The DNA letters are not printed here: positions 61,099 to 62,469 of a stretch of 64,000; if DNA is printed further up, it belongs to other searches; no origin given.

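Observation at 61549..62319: KaiA-like architecture: pseudo-receiver fused to a KaiA-C/RsbU-N-like helical domain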

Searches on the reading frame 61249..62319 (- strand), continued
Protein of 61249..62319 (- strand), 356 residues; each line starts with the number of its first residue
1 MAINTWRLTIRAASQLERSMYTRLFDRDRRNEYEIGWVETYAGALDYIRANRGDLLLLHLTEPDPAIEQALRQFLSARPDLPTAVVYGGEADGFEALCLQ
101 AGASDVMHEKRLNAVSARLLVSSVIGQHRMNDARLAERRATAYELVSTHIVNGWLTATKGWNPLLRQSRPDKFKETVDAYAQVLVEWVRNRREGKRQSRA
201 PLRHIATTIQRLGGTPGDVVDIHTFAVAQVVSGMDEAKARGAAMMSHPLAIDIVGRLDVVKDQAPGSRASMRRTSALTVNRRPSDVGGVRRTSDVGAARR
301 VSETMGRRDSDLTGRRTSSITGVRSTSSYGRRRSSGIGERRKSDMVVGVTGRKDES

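Call 67: find_encoding_contigs(protein=P0003, flank=10000, max_places=2)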
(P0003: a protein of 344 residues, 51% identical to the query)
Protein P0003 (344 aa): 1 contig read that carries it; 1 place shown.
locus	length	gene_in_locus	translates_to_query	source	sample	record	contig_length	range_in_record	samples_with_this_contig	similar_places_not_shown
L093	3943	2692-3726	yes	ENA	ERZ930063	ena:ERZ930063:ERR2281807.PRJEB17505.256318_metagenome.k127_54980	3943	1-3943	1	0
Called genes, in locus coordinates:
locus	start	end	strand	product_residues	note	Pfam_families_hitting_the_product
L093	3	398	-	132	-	?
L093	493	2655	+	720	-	PF00884:Sulfatase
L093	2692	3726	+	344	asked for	-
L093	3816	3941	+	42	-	?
